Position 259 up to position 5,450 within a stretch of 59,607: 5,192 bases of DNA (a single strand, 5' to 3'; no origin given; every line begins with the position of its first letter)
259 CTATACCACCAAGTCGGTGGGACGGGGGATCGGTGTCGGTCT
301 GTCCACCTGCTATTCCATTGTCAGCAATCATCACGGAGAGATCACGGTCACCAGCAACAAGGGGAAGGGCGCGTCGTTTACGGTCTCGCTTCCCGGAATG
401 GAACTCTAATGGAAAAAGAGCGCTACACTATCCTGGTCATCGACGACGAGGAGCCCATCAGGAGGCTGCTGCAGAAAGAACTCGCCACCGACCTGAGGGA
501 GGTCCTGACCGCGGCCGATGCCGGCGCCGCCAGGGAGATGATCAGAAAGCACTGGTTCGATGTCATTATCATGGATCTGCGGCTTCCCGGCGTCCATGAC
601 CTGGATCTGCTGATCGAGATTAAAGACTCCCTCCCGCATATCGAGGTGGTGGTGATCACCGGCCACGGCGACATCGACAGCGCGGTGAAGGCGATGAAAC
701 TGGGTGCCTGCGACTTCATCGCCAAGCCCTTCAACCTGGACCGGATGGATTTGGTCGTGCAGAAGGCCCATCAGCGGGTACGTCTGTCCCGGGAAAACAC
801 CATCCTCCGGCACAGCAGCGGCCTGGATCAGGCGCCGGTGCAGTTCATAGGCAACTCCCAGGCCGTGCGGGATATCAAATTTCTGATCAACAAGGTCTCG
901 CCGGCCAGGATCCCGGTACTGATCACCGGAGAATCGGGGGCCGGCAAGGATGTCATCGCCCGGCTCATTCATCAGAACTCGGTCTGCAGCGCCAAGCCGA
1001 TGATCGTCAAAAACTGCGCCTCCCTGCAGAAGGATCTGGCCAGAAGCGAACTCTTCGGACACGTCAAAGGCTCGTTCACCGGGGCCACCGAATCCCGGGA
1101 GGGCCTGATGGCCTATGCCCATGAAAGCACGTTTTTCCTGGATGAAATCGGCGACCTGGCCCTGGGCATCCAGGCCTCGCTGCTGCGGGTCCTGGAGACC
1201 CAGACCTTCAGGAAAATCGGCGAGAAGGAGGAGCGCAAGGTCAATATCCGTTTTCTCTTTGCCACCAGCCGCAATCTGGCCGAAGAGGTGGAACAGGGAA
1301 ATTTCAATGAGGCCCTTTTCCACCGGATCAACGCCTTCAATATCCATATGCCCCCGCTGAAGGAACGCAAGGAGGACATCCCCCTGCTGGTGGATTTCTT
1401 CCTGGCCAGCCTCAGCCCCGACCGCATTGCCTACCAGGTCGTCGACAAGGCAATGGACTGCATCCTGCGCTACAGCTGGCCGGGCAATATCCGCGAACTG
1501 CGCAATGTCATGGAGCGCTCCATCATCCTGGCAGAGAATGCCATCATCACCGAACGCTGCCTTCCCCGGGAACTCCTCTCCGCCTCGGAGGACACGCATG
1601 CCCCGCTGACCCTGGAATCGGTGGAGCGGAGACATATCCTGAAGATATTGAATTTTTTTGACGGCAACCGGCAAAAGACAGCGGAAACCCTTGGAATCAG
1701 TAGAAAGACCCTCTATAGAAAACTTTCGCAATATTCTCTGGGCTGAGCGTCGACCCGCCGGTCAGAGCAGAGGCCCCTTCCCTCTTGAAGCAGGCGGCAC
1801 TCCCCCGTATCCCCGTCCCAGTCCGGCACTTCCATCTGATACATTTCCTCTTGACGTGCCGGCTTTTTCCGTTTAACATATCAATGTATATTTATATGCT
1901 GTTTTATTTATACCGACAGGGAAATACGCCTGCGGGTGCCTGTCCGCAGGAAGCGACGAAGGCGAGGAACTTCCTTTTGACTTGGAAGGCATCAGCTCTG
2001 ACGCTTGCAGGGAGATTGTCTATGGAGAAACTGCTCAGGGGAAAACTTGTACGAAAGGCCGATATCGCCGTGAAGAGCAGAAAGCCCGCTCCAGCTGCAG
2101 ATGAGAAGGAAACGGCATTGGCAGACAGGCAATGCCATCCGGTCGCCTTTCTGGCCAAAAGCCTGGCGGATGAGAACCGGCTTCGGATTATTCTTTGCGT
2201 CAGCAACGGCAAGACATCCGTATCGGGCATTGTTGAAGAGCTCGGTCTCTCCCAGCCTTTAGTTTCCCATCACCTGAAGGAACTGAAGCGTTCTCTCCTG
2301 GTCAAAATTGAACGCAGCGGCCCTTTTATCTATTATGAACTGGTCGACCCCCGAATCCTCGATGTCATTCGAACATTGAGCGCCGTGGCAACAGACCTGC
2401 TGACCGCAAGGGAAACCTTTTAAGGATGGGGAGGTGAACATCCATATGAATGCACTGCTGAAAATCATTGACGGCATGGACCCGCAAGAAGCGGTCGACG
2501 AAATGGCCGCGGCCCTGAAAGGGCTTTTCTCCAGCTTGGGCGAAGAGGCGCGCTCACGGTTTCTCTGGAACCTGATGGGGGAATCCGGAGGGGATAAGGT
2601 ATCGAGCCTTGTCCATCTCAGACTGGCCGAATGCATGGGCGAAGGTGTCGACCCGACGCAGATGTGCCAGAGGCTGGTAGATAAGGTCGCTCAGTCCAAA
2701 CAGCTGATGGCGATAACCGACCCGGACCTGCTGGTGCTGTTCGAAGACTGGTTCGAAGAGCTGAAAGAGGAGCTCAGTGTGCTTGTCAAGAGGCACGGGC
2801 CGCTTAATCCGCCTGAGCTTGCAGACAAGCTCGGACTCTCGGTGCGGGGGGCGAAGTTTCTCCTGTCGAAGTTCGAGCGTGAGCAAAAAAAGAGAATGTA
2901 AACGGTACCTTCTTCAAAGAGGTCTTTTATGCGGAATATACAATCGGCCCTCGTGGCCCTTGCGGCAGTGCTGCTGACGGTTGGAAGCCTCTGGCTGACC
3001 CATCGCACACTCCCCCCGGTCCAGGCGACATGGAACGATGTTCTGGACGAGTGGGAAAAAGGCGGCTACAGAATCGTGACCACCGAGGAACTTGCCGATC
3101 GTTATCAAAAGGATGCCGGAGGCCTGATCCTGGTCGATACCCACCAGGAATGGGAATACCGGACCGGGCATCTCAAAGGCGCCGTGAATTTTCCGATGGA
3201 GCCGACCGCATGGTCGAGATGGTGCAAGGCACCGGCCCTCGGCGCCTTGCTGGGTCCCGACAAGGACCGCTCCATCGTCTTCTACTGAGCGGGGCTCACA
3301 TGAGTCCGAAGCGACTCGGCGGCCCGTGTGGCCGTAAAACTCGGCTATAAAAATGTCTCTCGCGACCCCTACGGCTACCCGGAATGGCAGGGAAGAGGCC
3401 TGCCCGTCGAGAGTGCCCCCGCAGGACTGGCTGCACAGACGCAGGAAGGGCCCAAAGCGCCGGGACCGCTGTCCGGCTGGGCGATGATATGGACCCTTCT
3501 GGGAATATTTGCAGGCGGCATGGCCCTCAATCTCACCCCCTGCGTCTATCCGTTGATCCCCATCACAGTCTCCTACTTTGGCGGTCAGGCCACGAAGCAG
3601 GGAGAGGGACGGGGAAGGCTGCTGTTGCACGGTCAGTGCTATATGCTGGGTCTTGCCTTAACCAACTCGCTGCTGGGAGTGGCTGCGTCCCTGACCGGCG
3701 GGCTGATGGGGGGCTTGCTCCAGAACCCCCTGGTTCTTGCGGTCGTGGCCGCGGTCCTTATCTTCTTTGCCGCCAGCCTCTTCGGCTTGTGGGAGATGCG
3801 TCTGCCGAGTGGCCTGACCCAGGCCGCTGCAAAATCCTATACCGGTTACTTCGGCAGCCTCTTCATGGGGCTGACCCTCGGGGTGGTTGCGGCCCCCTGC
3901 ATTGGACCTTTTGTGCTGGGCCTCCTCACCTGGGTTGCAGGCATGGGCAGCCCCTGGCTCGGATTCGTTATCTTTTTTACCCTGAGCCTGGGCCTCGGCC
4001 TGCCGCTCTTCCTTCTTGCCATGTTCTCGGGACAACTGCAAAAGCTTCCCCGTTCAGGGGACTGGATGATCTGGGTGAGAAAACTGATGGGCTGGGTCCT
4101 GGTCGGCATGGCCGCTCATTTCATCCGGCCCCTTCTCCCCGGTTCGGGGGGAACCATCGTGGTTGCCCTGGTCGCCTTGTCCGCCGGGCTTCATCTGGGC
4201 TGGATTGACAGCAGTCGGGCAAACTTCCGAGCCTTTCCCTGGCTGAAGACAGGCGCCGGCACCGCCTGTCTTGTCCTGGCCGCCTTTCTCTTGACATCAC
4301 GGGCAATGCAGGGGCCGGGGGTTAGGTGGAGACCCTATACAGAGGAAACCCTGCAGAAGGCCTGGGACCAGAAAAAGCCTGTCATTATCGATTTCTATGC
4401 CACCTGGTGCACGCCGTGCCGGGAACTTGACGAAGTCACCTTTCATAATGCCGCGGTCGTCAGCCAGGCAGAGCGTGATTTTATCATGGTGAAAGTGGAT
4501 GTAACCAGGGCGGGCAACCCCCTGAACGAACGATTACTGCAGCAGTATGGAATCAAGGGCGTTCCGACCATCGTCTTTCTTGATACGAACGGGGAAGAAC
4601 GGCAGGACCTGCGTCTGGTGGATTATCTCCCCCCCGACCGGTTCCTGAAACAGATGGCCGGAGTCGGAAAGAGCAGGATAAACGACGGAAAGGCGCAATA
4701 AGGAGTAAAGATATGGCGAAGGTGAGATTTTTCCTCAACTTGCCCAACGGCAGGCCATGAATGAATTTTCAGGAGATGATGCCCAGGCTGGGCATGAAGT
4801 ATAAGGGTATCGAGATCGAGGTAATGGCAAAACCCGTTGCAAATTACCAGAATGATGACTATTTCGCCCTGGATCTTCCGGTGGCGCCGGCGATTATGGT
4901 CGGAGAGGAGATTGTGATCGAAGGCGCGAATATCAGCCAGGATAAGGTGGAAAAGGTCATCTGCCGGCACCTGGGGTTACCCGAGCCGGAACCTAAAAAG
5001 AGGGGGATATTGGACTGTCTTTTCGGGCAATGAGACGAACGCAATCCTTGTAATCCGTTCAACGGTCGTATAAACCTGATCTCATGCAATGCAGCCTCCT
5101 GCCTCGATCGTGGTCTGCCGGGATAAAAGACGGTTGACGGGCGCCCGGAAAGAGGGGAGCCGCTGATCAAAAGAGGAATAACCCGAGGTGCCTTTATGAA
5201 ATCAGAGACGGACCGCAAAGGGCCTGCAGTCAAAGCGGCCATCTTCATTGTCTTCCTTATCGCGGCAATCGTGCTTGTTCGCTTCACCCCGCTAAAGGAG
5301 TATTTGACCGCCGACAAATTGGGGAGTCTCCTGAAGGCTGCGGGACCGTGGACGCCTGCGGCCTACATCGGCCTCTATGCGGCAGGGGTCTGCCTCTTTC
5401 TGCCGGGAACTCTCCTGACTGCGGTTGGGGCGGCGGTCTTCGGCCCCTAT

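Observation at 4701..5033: Second candidate UGA recoding: a strong-RBS ATG (4713) is in frame with the small thioredoxin-fold ORF across a single UGA (4758-4760), with a hairpin 18 nt downstream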

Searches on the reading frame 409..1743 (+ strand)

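Call 19: search_protein_families(library=ncbifam, proteins=[window:409-1743:+], max_evalue=0.01)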
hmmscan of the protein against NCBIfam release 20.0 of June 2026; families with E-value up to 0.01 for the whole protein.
window:409-1743:+ (445 aa): 116 families (the best 25 are shown)
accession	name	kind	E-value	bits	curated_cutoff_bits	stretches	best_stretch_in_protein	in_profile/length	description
NF008469.0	PRK11361.1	equivalog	1.8e-110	369.8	714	1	5-444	4-456/461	acetoacetate metabolism transcriptional regulator AtoC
TIGR02915.1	PEP_resp_reg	equivalog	8.8e-105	351.1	502.6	1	8-444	1-444/445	PEP-CTERM-box response regulator transcription factor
TIGR01818.1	ntrC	equivalog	1.1e-104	350.8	558.6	1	8-394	1-386/463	nitrogen regulation protein NR(I)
NF051870.1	NAssimRespRegNtrX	equivalog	1.3e-103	347.3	600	1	7-441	3-449/452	nitrogen assimilation response regulator NtrX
NF041946.1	LuxO_transreg_Vib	equivalog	9.8e-98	327.9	800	2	32-394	23-385/463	quorum-sensing sigma-54 dependent transcriptional regulator LuxO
NF007689.0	PRK10365.1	equivalog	9.1e-93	311.4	760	1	1-440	1-440/441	sigma-54-dependent response regulator transcription factor ZraR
NF008176.1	PRK10923.1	equivalog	1.9e-89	300.4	620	1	5-396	3-392/469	nitrogen regulation protein NR(I)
NF038308.1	RNA_repair_RtcR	equivalog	2.9e-86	290.4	650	1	22-410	56-479/530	RNA repair transcriptional activator RtcR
NF041552.1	TF_PrdR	equivalog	3.9e-83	279.7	795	1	142-442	265-576/577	sigma-54 dependent transcriptional regulator PrdR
NF011695.0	PRK15115.1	equivalog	2.8e-81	273.5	763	1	3-444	4-438/445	two-component system response regulator GlrR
NF003451.0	PRK05022.1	equivalog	7.3e-80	269.1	476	1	123-385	172-434/512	nitric oxide reductase transcriptional regulator NorR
TIGR01817.1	nifA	equivalog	1.9e-78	264.5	528.85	1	111-384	165-437/534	nif-specific transcriptional activator NifA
NF049963.1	RespRegFlgRCampy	domain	5.8e-75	252.8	750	1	10-444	5-429/429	fla regulon two-component system response regulator FlgR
NF050807.1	TransRegFlbDCaul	equivalog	4e-70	236.9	750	1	34-443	29-439/454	sigma-54-dependent transcriptional regulator FlbD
TIGR02329.1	propionate_PrpR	equivalog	7.7e-67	226.1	499.2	1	141-440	209-525/526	propionate catabolism operon regulatory protein PrpR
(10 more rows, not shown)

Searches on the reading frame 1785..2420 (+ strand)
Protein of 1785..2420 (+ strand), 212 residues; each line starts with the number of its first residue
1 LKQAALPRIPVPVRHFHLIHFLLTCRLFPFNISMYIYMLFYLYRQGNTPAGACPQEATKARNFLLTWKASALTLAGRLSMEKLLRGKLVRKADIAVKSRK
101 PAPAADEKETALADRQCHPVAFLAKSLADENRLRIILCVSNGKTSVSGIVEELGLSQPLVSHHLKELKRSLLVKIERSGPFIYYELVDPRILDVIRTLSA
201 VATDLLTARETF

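Call 7: search_protein_families(library=pfam, proteins=[window:1785-2420:+], max_evalue=1)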
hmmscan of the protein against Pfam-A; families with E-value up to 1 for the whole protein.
window:1785-2420:+ (212 aa): 10 families
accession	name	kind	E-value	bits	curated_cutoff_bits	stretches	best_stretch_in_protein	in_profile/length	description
PF01022.26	HTH_5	-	2.1e-12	47.2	22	1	129-170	1-42/47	Bacterial regulatory protein, arsR family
PF12840.13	HTH_20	-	1.1e-07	32.1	27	1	127-174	1-49/51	Helix-turn-helix domain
PF12802.13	MarR_2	-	5.9e-05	23.6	27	1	140-179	15-56/61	MarR family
PF13412.12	HTH_24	-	0.00026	20.9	21.9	1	129-169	2-43/48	Winged helix-turn-helix DNA-binding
PF01978.25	TrmB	-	0.00064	20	25.6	1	139-189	18-67/68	Sugar-specific transcriptional regulator TrmB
PF24034.1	DUF7343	-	0.0063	16.8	27.6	1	127-170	2-45/62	Domain of unknown function (DUF7343)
PF00126.33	HTH_1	-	0.0068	16.8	26.6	1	149-173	19-43/60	Bacterial regulatory helix-turn-helix protein, lysR family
PF21476.4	PF0610-like_N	-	0.014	16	33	1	132-171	3-42/50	PF0610-like, N-terminal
PF13384.12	HTH_23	-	0.021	15.1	24.6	1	129-166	4-40/50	Homeodomain-like domain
PF13518.12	HTH_28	-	0.042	14.4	25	1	132-167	2-36/52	Helix-turn-helix domain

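Call 19: search_protein_families(library=ncbifam, proteins=[window:1785-2420:+], max_evalue=0.01)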
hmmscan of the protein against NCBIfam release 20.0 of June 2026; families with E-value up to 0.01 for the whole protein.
window:1785-2420:+ (212 aa): 11 families
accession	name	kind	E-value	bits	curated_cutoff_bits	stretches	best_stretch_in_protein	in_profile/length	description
NF045707.1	Dbac_1936_reg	equivalog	4.4e-48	161.3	115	1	116-212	3-99/99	ArsR/SmtB-type metalloregulator TsoR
NF033788.1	HTH_metalloreg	subfamily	2.6e-20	72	55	1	123-194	4-76/77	metalloregulator ArsR/SmtB family transcription factor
NF033789.1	repress_SdpR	subfamily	6e-14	51.7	100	1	125-196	3-74/79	autorepressor SdpR family transcription factor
NF040642.1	sulf_sens_BigR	equivalog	7.3e-11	42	155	1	116-199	6-89/95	sulfite-sensing transcriptional repressor BigR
NF047906.1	CdPbTransRegCmtR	equivalog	6.5e-10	38.9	150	1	118-202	9-93/104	Cd(II)/Pb(II)-sensing metalloregulatory transcriptional regulator CmtR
NF041413.1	ArsR_Rv2640c_fam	equivalog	3.3e-08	33.9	155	1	110-186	22-101/118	Rv2640c family ArsR-like transcriptional regulator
NF007528.0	PRK10141.1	subfamily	5.9e-08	32.6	97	1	123-187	9-74/117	metalloregulator ArsR/SmtB family transcription factor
TIGR01884.1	cas_HTH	subfamily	1.2e-05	24.8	60.2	1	128-176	140-189/202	CRISPR-associated CARF protein Csa3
NF052532.1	TransRegPagRBaca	equivalog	1.4e-05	25.1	170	1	123-200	20-97/99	transcriptional repressor PagR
NF053602.1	Phr_regulator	exception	0.00027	20.6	320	1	126-209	8-96/191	heat shock transcription regulator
NF053755.1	MsvR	equivalog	0.0018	18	220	1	130-175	13-58/236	transcriptional factor MsvR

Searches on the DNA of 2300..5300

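Call 33: search_rna_families(source=window, start=2300, end=5300, threshold=evalue, max_evalue=10)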
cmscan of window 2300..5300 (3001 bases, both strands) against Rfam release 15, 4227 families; matches with E-value up to 10: 0.
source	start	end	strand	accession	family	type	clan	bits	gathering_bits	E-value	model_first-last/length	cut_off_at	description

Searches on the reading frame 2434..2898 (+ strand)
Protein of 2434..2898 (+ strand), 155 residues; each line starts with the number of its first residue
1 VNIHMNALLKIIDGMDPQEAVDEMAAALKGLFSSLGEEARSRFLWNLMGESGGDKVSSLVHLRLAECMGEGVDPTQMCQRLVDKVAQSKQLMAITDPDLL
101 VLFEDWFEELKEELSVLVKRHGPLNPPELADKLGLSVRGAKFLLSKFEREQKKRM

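Call 7: search_protein_families(library=pfam, proteins=[window:2434-2898:+], max_evalue=1)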
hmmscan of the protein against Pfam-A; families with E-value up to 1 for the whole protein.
window:2434-2898:+ (155 aa): 4 families
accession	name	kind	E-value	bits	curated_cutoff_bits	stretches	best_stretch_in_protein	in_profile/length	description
PF14893.12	PNMA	-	0.02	14.8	25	1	8-93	50-134/161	PNMA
PF13412.12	HTH_24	-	0.026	14.5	21.9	1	119-150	13-44/48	Winged helix-turn-helix DNA-binding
PF21649.3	APMV_polyA_pol_cat_2nd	-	0.041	13.3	27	1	65-98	220-254/294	APMV, Putative poly(A) polymerase, catalytic subunit, C-terminal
PF08279.18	HTH_11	-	0.23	11.8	25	1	114-138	6-30/55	HTH domain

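Call 19: search_protein_families(library=ncbifam, proteins=[window:2434-2898:+], max_evalue=0.01)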
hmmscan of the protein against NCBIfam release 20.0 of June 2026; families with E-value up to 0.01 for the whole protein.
window:2434-2898:+ (155 aa): 1 family
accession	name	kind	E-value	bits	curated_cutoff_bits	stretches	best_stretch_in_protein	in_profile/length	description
NF045695.1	seleno_TsoA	equivalog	1.4e-63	213.5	170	1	9-151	2-144/144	LULAXC motif selenoprotein TsoA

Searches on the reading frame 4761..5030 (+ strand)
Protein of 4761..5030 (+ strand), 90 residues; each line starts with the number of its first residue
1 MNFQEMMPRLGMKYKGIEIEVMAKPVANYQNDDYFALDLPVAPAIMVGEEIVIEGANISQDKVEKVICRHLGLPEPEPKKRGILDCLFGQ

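Call 19: search_protein_families(library=ncbifam, proteins=[window:4761-5030:+], max_evalue=0.01)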
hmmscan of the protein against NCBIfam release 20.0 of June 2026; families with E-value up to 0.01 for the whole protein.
seq(90 aa): 1 family
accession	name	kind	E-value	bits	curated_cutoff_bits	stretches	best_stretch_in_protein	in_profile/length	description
NF045708.1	seleno_TsoC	equivalog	9.8e-30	102.4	45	1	2-72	17-86/87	NEPxGxxU motif selenoprotein TsoC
